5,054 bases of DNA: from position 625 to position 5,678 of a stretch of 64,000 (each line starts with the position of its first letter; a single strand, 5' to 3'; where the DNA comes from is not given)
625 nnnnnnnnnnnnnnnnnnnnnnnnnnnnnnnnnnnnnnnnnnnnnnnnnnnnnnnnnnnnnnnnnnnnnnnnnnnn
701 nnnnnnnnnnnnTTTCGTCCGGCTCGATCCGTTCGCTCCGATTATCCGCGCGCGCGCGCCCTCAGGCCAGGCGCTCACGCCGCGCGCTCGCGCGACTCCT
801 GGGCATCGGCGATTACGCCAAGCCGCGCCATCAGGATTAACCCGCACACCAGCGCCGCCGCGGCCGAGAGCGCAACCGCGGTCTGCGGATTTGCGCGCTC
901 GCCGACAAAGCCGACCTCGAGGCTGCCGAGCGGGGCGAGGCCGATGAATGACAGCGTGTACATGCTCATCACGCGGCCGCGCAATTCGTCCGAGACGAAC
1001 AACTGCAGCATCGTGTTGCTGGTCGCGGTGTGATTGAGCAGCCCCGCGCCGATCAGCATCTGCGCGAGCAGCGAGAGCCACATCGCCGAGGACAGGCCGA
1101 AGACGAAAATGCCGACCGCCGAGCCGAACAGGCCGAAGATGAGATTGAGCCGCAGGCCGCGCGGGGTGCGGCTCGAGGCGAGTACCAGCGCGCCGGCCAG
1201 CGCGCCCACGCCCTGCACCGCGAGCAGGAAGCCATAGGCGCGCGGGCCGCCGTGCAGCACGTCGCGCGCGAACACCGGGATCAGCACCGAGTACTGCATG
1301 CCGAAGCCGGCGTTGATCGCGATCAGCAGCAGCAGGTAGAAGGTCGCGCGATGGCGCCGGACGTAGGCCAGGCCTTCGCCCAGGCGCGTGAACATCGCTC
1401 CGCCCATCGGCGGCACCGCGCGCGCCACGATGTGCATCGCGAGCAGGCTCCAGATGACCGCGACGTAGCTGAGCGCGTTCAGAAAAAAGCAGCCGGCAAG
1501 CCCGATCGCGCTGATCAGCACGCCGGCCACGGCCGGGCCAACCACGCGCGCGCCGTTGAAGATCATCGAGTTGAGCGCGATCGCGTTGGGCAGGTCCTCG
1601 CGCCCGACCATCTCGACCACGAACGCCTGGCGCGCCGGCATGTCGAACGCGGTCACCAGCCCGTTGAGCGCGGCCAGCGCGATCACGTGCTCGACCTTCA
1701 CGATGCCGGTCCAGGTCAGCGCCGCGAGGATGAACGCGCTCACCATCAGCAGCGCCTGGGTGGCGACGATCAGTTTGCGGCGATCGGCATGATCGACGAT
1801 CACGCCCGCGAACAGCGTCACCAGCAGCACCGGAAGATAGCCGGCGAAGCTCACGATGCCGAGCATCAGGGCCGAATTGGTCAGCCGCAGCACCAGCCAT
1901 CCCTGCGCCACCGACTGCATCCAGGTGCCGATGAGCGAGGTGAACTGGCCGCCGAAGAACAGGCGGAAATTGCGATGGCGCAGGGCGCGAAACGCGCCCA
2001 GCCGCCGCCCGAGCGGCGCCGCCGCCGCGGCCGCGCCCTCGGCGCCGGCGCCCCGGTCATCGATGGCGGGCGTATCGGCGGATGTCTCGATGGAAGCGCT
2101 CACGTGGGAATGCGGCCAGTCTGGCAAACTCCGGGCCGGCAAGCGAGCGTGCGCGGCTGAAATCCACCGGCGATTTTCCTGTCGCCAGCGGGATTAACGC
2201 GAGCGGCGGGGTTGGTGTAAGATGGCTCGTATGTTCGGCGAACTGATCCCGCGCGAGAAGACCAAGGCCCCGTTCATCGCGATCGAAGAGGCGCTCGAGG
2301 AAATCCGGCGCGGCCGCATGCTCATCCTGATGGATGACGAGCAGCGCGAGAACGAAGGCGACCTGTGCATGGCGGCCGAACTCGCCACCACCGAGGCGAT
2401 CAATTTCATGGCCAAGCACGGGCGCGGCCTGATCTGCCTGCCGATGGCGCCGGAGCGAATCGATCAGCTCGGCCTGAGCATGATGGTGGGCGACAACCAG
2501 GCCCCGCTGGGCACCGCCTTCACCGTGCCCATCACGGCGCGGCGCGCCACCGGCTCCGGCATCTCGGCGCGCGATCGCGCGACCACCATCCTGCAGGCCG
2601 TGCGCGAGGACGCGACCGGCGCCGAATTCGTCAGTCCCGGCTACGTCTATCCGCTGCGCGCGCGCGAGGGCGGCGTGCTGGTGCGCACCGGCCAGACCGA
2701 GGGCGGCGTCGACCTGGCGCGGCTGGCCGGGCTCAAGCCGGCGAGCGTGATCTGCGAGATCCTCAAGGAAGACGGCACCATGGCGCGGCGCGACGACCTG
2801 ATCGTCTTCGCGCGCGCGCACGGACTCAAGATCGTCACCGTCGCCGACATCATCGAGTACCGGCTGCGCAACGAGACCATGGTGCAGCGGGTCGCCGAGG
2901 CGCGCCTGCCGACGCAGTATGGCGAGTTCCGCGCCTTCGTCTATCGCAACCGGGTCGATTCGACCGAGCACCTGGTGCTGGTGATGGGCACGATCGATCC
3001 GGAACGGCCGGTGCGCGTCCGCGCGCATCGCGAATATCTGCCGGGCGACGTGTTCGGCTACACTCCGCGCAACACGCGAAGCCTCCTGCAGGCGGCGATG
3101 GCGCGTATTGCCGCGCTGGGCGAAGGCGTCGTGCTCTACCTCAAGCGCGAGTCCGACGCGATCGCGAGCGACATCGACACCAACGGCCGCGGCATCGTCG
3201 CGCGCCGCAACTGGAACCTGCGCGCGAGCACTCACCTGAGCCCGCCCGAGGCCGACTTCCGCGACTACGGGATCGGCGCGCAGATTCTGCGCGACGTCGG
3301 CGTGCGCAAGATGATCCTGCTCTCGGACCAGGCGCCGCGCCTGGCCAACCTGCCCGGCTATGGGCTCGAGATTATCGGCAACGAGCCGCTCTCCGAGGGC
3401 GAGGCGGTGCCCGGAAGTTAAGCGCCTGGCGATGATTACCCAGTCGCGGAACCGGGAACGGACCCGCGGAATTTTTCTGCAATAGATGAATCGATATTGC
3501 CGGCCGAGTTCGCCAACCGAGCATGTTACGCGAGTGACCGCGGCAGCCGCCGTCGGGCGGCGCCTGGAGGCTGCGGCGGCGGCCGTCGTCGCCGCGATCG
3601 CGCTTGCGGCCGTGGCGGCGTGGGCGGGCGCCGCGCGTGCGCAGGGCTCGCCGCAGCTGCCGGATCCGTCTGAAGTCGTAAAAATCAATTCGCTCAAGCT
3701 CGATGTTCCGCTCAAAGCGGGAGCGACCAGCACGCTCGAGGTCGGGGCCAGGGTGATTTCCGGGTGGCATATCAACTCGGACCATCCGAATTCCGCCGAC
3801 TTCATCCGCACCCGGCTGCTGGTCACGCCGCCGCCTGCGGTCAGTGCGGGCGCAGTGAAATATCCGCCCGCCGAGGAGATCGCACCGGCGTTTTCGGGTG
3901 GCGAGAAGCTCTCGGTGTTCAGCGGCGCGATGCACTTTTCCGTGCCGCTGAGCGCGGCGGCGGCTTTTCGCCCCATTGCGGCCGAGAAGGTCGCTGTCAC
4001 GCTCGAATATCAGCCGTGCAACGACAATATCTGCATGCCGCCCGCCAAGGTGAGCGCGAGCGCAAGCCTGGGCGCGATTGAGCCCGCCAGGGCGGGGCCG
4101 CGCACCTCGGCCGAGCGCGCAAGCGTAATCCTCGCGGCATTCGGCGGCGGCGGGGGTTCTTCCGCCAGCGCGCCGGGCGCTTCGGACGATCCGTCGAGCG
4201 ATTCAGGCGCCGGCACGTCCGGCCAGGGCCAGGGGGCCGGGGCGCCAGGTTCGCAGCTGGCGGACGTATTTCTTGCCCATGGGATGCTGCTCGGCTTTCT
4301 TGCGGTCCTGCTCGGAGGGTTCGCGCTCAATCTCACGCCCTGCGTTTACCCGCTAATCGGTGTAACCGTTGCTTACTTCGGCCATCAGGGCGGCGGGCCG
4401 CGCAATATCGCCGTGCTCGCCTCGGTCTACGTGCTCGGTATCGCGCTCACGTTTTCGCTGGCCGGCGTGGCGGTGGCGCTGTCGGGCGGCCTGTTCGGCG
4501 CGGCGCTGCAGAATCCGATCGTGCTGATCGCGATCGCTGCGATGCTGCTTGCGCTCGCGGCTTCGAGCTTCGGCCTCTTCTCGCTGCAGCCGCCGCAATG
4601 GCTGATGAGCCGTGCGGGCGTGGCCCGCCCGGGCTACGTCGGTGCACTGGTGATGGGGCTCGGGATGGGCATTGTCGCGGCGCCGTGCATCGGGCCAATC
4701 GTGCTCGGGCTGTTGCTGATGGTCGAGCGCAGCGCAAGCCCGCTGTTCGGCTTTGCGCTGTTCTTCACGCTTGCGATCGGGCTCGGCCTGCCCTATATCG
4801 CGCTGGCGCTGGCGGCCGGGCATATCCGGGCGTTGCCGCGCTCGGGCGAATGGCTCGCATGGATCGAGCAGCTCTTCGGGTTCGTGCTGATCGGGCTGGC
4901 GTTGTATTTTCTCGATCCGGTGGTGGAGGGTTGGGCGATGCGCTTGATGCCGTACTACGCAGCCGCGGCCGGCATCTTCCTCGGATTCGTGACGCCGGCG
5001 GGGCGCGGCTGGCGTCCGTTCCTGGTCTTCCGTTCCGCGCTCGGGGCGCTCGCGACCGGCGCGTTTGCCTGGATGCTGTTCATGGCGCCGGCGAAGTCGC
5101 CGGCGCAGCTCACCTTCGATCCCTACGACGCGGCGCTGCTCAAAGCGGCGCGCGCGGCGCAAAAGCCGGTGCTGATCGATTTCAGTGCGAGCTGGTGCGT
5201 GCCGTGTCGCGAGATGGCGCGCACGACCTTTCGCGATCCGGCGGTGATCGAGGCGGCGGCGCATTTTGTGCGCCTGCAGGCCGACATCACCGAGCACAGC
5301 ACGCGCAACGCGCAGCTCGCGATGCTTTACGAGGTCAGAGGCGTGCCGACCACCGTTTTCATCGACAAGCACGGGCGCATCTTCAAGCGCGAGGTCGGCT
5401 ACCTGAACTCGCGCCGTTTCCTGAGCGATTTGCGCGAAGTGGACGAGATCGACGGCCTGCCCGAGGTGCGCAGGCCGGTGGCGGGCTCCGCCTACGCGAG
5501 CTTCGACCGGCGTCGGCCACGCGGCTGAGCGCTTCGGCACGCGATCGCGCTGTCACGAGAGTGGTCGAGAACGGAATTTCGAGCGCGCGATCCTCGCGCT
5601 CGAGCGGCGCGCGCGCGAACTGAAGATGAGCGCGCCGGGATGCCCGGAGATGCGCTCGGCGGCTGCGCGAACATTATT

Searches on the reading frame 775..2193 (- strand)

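Call 30: search_protein_families(library=pfam, proteins=[window:775-2193:-], max_evalue=0.00001)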
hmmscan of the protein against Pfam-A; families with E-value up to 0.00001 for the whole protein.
window:775-2193:- (472 aa): 2 families
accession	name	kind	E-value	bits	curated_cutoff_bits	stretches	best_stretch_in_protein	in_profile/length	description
PF05977.19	MFS_3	-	1.3e-69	235.5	27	1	67-459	3-394/524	Transmembrane secretion effector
PF07690.21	MFS_1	-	5.2e-32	111.5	33.4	2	80-413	2-336/347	Major Facilitator Superfamily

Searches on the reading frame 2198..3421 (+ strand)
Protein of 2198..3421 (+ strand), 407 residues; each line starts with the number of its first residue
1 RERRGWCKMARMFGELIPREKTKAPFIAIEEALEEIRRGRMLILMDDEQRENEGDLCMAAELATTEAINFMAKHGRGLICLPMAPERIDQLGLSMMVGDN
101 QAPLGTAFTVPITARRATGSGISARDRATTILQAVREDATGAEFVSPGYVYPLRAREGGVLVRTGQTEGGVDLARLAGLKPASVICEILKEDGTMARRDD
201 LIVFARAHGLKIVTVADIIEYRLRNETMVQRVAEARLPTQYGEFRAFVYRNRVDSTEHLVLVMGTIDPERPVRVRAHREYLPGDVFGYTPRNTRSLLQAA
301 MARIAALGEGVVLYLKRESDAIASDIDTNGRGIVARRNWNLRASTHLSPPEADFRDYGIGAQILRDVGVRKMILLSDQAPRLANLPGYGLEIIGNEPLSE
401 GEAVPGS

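Call 30: search_protein_families(library=pfam, proteins=[window:2198-3421:+], max_evalue=0.00001)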
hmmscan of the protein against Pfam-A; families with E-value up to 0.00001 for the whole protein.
window:2198-3421:+ (407 aa): 2 families
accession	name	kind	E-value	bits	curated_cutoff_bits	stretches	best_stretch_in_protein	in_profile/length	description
PF00926.24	DHBP_synthase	-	8.2e-79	264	26.4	1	30-221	1-191/191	3,4-dihydroxy-2-butanone 4-phosphate synthase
PF00925.25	GTP_cyclohydro2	-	5.6e-39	133.8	23.3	1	231-395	2-163/165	GTP cyclohydrolase II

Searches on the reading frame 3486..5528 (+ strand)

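Call 30: search_protein_families(library=pfam, proteins=[window:3486-5528:+], max_evalue=0.00001)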
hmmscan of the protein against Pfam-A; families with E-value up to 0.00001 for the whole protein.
window:3486-5528:+ (680 aa): 6 families
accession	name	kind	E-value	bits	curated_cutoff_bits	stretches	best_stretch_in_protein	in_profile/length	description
PF02683.22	DsbD_TM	-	2.2e-38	132.2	27.1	1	271-480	5-219/219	Cytochrome C biogenesis protein transmembrane domain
PF13899.12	Thioredoxin_7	-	7.9e-15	55.2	27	1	547-627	6-82/83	Thioredoxin-like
PF13098.12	Thioredoxin_2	-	5.9e-13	49.5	27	1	556-646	2-101/104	Thioredoxin-like domain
PF11412.14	DsbD_N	-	2e-09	38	25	1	78-188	16-112/119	Thiol:disulfide interchange protein DsbD, N-terminal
PF00085.26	Thioredoxin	-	4.5e-09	36.7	23.5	1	548-639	11-91/103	Thioredoxin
PF03190.21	Thioredox_DsbH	-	2.5e-06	28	27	1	544-633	22-116/163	Protein of unknown function, DUF255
